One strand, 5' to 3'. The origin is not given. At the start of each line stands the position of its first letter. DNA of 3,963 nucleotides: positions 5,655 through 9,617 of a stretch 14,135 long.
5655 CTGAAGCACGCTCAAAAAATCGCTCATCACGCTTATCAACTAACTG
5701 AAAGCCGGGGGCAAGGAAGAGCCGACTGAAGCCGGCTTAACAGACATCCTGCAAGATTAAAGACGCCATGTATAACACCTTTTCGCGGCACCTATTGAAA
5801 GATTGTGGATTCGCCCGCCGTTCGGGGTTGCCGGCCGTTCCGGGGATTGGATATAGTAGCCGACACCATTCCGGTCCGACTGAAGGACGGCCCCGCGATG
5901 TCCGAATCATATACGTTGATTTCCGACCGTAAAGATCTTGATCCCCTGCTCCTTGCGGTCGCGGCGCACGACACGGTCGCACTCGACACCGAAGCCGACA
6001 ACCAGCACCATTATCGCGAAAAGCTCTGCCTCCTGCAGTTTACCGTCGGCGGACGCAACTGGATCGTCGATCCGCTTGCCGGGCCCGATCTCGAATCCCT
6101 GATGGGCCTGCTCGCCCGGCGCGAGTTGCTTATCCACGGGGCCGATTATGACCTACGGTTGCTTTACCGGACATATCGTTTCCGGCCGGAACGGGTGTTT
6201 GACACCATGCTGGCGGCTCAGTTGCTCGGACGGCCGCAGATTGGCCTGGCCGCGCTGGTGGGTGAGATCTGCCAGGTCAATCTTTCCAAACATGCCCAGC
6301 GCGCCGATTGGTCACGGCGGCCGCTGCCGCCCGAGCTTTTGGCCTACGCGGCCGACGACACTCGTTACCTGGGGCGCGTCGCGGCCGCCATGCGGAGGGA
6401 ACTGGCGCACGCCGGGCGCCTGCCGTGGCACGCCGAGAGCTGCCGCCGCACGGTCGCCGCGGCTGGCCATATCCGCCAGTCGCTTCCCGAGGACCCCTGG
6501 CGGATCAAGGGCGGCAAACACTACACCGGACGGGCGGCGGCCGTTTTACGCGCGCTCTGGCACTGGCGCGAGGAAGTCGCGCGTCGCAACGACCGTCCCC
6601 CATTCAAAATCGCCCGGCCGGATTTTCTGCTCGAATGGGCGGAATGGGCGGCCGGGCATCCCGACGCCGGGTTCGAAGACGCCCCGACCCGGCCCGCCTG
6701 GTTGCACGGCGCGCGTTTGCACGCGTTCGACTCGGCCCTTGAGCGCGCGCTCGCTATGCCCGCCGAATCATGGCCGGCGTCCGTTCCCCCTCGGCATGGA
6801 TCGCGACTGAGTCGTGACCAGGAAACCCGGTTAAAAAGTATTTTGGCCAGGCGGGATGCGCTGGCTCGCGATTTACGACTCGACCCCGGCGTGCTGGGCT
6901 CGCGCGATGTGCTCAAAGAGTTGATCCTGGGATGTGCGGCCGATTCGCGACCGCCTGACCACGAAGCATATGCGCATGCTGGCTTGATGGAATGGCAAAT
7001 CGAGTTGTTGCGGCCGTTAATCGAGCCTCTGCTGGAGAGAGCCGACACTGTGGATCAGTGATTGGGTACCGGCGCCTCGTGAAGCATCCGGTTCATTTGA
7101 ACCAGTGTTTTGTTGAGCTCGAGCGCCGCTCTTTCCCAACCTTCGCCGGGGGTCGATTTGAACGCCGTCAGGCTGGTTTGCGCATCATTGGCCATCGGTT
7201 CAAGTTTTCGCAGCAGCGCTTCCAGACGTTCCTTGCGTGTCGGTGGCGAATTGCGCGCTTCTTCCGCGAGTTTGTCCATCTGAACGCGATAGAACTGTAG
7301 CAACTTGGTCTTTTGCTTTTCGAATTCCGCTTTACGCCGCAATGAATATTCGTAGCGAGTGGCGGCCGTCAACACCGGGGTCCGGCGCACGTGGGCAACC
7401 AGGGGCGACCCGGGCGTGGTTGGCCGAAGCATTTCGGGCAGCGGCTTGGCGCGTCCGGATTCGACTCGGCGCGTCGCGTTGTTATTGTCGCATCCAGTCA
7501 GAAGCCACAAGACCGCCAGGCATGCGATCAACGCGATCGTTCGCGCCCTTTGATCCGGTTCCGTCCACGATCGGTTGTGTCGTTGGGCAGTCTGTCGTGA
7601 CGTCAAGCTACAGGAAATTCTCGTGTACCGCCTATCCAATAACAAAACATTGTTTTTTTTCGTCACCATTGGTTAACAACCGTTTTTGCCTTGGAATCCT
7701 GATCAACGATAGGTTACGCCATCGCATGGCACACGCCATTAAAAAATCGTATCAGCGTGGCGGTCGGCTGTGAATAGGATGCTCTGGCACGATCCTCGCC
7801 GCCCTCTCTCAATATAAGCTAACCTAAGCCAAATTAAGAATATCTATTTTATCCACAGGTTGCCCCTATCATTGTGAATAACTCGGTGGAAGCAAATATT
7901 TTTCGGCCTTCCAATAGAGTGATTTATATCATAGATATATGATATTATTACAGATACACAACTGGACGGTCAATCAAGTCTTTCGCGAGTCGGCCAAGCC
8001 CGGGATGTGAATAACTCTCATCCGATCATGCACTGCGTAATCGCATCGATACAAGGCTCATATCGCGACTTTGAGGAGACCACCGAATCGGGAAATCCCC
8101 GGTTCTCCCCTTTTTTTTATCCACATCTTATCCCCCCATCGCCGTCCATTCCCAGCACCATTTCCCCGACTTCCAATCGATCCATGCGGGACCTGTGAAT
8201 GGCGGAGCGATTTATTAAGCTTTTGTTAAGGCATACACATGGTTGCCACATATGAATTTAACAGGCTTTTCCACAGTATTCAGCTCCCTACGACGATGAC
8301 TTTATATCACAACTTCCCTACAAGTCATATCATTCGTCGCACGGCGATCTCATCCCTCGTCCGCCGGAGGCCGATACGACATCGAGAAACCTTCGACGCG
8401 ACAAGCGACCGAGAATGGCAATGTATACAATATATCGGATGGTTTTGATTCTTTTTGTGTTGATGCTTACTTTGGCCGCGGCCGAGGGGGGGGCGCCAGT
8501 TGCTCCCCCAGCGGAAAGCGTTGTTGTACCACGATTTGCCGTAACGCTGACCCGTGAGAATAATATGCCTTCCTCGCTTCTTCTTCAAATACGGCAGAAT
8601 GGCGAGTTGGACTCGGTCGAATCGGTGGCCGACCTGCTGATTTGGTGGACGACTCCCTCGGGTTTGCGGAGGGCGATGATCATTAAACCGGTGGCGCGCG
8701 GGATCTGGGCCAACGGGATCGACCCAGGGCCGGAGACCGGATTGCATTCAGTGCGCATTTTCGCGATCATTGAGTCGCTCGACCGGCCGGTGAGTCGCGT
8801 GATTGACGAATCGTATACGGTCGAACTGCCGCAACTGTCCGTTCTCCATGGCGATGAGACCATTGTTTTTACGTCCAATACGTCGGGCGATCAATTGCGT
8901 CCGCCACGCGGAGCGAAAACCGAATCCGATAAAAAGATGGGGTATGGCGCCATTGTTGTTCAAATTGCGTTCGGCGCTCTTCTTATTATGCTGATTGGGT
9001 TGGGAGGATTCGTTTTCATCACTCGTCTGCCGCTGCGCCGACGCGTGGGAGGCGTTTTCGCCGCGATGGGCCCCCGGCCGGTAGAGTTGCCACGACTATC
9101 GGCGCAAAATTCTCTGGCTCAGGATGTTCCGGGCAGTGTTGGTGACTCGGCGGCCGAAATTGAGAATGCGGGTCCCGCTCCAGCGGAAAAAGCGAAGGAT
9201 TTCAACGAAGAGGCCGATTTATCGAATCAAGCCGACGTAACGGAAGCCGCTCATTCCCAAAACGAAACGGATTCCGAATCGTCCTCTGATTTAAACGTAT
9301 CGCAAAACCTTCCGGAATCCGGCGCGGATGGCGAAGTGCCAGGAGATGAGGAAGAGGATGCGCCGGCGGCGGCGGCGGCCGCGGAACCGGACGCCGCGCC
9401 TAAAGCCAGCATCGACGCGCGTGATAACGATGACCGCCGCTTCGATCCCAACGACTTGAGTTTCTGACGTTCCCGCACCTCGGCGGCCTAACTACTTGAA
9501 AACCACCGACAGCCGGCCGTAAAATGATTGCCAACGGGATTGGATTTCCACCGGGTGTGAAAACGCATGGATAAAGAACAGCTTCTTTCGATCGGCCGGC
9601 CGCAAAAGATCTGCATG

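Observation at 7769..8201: Four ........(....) direct repeats and a perfect palindrome in an AT-rich island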

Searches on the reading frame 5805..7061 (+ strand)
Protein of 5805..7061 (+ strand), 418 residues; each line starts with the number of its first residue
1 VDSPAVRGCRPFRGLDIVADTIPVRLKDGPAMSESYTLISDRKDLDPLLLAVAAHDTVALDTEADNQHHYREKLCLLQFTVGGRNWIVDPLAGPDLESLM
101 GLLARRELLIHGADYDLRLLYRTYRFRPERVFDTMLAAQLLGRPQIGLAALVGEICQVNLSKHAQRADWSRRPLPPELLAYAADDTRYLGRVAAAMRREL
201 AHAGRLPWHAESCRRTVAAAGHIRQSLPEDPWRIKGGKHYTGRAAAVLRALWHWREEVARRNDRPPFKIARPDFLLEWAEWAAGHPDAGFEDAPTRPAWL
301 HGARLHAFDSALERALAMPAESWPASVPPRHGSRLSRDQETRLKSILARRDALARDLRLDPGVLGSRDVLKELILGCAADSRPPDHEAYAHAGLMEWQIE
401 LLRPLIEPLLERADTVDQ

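Call 8: search_protein_families(library=pfam, proteins=[window:5805-7061:+], max_evalue=0.01)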
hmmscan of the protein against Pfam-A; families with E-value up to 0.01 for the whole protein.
window:5805-7061:+ (418 aa): 2 families
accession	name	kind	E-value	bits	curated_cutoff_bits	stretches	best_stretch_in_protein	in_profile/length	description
PF01612.26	DNA_pol_A_exo1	-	6.9e-35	120.8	23.6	1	36-200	1-172/173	3'-5' exonuclease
PF00570.28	HRDC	-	1.8e-07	31.4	23.8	1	245-279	2-36/68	HRDC domain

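Call 13: find_related_loci(query=window:5805-7061:+, collection=genome_contigs, flank=6000)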
Query window:5805-7061:+ (418 aa) in genome_contigs; peptide patterns used: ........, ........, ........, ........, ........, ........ (x = any residue, [..] = any of these).
129 stretches matched a pattern; 6 encode a relative of the query (tblastn E <= 1e-3); 6 distinct loci.
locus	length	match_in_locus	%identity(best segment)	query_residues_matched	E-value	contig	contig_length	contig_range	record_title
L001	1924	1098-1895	46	55-327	9e-68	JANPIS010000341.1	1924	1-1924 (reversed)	MAG: Chthoniobacteraceae bacterium isolate VAR_61_metabat_521 VAR_61_k141_2521421, whole genome shotgun sequence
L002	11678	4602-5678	40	36-403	1e-64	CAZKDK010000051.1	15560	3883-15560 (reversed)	MAG TPA_asm: uncultured Opitutaceae bacterium isolate binchicken_co50_396 genome assembly, contig: NODE_4373_length_1556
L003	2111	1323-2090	45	33-287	4e-59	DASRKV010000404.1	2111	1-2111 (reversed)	MAG TPA_asm: Opitutaceae bacterium isolate SMAG_U10171 k141_570065, whole genome shotgun sequence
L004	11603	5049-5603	33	36-203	4e-16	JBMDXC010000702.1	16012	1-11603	MAG: Candidatus Entotheonellaceae bacterium isolate FBaNitSoil1_14 FBaNitSoil1_contig702, whole genome shotgun sequence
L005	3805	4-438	37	250-403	5e-14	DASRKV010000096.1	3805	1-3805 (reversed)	MAG TPA_asm: Opitutaceae bacterium isolate SMAG_U10171 k141_732602, whole genome shotgun sequence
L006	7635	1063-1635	28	36-204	7e-7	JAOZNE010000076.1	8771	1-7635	MAG: Phycisphaerae bacterium isolate GMC4.concoct.128 GMC4_12735_length_8771_cov_12.585475, whole genome shotgun sequenc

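Call 21: find_homologous_proteins(query=window:5805-7061:+, max_evalue=1e-20)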
Query window:5805-7061:+ (418 aa): 5040 proteins with E <= 1e-20 among 8000 candidates; the best 120 are listed.
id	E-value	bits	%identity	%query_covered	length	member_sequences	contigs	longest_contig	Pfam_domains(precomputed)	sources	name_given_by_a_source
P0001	5.3e-258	874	100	93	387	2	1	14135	PF01612.27,PF00570.29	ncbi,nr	ncbi:MAG: HRDC domain-containing protein [bacterium]|nr:HRDC domain-containing protein [bacterium]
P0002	1.8e-134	467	59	91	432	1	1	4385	PF01612.27,PF00570.29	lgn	-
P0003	3.1e-133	463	58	92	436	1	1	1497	PF01612.27,PF00570.29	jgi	-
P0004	2.1e-130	454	55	91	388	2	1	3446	PF01612.27,PF00570.29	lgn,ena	-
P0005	6.3e-128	446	56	92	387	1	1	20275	PF01612.27,PF00570.29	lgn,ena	-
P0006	6.3e-128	446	57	91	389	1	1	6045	PF01612.27,PF00570.29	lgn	-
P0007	4.2e-127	443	57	91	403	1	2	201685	PF01612.27,PF00570.29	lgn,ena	-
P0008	4.6e-125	436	56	88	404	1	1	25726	PF01612.27,PF00570.29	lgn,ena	-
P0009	7.9e-125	435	55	91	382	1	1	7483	PF01612.27,PF00570.29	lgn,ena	-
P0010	3.0e-123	430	56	91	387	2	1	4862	PF01612.27,PF00570.29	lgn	-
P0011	3.0e-119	417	51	93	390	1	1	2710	PF01612.27,PF00570.29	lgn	-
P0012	2.5e-118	414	52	91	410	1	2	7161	PF01612.27,PF00570.29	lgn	-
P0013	4.3e-118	413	52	89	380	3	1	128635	PF01612.27,PF00570.29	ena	-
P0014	1.3e-117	412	55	88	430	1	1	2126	PF01612.27,PF00570.29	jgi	-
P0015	2.5e-117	411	52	91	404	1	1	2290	PF01612.27,PF00570.29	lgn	-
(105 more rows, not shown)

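Call 22: find_encoding_contigs(protein=P0007, flank=10000, max_places=2)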
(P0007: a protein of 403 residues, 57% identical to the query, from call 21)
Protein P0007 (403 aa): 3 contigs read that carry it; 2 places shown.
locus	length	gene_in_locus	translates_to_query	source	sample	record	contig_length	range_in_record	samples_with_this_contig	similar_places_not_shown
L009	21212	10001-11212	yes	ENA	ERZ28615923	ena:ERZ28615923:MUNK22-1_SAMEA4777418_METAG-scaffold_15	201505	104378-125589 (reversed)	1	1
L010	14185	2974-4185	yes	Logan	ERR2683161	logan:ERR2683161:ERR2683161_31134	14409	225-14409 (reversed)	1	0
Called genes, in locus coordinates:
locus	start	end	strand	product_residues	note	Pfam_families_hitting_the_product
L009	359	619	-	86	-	PF04226:Transgly_assoc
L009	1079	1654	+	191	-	-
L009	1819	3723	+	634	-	PF01182:Glucosamine_iso, PF02585:PIG-L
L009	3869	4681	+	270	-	PF12804:NTP_transf_3 (weak), PF00483:NTP_transferase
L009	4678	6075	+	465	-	PF10509:GalKase_gal_bdg, PF00288:GHMP_kinases_N, PF08544:GHMP_kinases_C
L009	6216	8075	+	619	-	PF00474:SSF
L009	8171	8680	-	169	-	-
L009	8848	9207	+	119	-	-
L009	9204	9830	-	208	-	PF04286:DUF445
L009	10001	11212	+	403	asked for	PF01612:DNA_pol_A_exo1, PF00570:HRDC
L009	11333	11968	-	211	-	PF01227:GTP_cyclohydroI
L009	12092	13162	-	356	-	-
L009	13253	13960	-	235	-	PF07963:N_methyl (weak)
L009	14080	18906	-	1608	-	PF01839:FG-GAP (faint), PF13517:FG-GAP_3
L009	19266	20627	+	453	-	PF00330:Aconitase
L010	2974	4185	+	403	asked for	PF01612:DNA_pol_A_exo1, PF00570:HRDC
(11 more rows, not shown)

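Call 23: find_encoding_contigs(protein=P0005, flank=10000, max_places=2)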
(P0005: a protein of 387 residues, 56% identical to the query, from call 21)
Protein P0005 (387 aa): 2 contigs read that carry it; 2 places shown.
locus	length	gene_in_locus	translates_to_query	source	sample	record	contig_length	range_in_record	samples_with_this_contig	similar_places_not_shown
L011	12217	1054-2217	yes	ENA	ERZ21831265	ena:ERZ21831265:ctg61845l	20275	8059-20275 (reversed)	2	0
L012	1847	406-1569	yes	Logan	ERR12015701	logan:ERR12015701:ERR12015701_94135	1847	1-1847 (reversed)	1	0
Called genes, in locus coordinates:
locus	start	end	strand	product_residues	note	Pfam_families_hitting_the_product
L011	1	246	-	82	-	?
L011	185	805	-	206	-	PF12256:TcdB_toxin_midN (faint), PF01839:FG-GAP (faint), PF13517:FG-GAP_3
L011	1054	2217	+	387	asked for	PF01612:DNA_pol_A_exo1, PF00570:HRDC (weak)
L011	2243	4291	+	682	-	PF09335:VTT_dom, PF14067:LssY_C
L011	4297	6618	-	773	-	PF22666:Glyco_hydro_2_N2, PF02837:Glyco_hydro_2_N, PF13364:BetaGal_ABD2 (faint), PF00703:Glyco_hydro_2, PF02836:Glyco_hydro_2_C (faint)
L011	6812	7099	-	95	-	-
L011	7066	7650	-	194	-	PF00215:OMPdecase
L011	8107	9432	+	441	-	-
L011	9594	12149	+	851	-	PF01835:MG2, PF07703:A2M_BRD, PF00207:A2M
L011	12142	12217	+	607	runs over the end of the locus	PF07678:TED_complement, PF17973:bMG10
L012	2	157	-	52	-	?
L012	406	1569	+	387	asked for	PF01612:DNA_pol_A_exo1, PF00570:HRDC (weak)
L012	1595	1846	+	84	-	?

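Call 24: find_encoding_contigs(protein=P0008, flank=10000, max_places=2)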
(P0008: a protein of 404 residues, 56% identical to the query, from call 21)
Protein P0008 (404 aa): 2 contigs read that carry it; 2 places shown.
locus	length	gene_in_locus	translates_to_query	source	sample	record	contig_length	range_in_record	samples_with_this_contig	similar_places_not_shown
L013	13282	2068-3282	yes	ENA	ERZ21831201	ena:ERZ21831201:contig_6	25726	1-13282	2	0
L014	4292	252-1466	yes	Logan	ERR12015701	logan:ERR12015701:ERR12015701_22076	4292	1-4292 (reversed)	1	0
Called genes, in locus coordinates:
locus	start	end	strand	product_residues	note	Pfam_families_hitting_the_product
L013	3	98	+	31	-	?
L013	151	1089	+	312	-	PF02621:VitK2_biosynth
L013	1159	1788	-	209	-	PF04286:DUF445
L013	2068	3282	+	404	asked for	PF01612:DNA_pol_A_exo1, PF00570:HRDC (weak)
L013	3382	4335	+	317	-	PF13557:Phenol_MetA_deg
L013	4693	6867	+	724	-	PF12437:GSIII_N, PF00120:Gln-synt_C, PF18318:Gln-synt_C-ter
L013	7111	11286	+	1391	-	-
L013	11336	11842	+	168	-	-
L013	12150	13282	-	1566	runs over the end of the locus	PF07679:I-set, PF13927:Ig_3, PF07679:I-set, PF13927:Ig_3, PF00047:ig, PF07679:I-set, PF13927:Ig_3, PF07679:I-set, +23 more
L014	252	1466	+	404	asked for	PF01612:DNA_pol_A_exo1, PF00570:HRDC (weak)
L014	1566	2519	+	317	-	PF13557:Phenol_MetA_deg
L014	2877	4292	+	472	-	?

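Call 33: search_protein_families(library=ncbifam, proteins=[window:5805-7061:+], max_evalue=0.01)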
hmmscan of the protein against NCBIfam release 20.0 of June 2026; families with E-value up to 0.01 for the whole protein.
window:5805-7061:+ (418 aa): 5 families
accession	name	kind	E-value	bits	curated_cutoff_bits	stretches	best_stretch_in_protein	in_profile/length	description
TIGR01388.1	rnd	equivalog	4.3e-50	171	298.95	1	38-378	1-338/363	ribonuclease D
NF008089.0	PRK10829.1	equivalog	2.3e-28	99.3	516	1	35-265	2-234/375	ribonuclease D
NF011539.0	PRK14975.1-3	equivalog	5.9e-20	71.1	640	1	30-202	41-222/628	bifunctional 3'-5' exonuclease/DNA polymerase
NF011540.0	PRK14975.1-4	equivalog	1.8e-17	63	601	1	37-203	4-167/576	bifunctional 3'-5' exonuclease/DNA polymerase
NF004397.1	PRK05755.1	equivalog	0.0066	15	720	1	34-202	294-479/889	DNA polymerase I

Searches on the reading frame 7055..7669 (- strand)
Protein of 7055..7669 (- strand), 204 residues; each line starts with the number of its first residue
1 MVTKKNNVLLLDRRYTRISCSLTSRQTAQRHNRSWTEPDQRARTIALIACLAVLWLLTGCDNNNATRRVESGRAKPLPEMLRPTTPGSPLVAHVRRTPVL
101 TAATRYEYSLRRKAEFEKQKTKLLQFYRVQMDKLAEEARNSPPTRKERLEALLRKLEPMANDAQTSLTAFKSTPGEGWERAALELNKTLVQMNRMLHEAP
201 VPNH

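Call 8: search_protein_families(library=pfam, proteins=[window:7055-7669:-], max_evalue=0.01)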
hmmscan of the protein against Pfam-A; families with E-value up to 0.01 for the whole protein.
window:7055-7669:- (204 aa): 0 families

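Call 32: search_protein_families(library=pfam, proteins=[window:7055-7546:-], max_evalue=1)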
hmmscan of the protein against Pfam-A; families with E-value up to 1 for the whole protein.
window:7055-7546:- (163 aa): 1 family
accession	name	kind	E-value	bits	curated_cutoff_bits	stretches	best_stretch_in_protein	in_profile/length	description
PF11932.13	DUF3450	-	0.066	12.9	32.6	1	68-126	84-142/241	Protein of unknown function (DUF3450)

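Call 33: search_protein_families(library=ncbifam, proteins=[window:7055-7669:-], max_evalue=0.01)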
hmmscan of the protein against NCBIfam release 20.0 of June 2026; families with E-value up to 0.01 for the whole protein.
window:7055-7669:- (204 aa): 1 family
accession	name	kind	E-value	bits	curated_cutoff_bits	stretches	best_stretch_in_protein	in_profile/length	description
NF052504.1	sll1863_fam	domain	0.00016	21.8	35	1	113-199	2-88/93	sll1863 family stress response protein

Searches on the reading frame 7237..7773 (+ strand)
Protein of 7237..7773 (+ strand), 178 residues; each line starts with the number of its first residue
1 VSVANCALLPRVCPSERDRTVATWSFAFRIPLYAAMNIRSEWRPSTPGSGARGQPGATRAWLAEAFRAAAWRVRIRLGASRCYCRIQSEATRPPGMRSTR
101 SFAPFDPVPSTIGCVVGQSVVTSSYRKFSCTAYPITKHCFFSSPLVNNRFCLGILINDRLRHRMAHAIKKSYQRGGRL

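Call 9: search_protein_families(library=pfam, proteins=[window:7237-7773:+], max_evalue=0.01)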
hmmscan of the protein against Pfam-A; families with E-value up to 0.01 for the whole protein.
window:7237-7773:+ (178 aa): 0 families

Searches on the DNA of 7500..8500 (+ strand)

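Call 27: search_dna_similar(query=window:7600-8450:+, collection=plasmids, mode=distant, max_evalue=0.001)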
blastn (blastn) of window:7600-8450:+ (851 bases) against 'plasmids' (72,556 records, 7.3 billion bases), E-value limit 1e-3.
No match.
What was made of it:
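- On Iteron-type plasmid origin: There is no plasmid similarity (call 27).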

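Call 62: search_rna_families(source=window, start=7500, end=8500, threshold=evalue, max_evalue=1)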
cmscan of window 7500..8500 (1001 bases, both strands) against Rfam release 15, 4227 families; matches with E-value up to 1: 0.
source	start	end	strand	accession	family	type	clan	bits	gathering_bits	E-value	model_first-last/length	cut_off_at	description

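Call 75: search_dna_similar(query=window:7600-8450:+, collection=phages, mode=distant, max_evalue=0.001)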
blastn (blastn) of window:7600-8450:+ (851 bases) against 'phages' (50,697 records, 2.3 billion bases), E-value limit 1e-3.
No match.
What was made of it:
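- No rep gene is present and there is no similarity to plasmids or phages (calls 27 and 75). There is no similarity to 72,556 plasmids or 50,697 phages (calls 27 and 75).
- Tried and rejected: None (calls 27 and 75).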

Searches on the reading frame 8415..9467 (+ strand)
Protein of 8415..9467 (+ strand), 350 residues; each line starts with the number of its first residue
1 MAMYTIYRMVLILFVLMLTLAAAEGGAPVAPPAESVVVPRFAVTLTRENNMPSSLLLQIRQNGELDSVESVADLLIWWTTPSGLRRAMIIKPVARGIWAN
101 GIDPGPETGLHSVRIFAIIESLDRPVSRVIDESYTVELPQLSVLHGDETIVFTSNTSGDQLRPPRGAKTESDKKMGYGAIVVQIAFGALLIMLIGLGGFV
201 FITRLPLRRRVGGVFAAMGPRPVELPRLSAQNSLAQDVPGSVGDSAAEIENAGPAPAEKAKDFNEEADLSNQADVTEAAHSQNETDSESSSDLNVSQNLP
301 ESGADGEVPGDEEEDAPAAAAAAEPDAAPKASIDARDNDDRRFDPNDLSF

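Call 8: search_protein_families(library=pfam, proteins=[window:8415-9467:+], max_evalue=0.01)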
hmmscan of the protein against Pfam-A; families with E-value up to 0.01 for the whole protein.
window:8415-9467:+ (350 aa): 0 families

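Call 20: find_encoding_contigs(protein=window:8415-9467:+, flank=10000, max_places=8)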
Protein window:8415-9467:+ (350 aa): no gene with exactly this product is on record in the collection.

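Call 32: search_protein_families(library=pfam, proteins=[window:8415-9467:+], max_evalue=1)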
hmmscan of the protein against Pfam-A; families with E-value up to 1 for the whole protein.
window:8415-9467:+ (350 aa): 0 families

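Call 33: search_protein_families(library=ncbifam, proteins=[window:8415-9467:+], max_evalue=0.01)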
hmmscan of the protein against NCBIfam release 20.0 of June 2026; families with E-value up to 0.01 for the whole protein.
window:8415-9467:+ (350 aa): 0 families
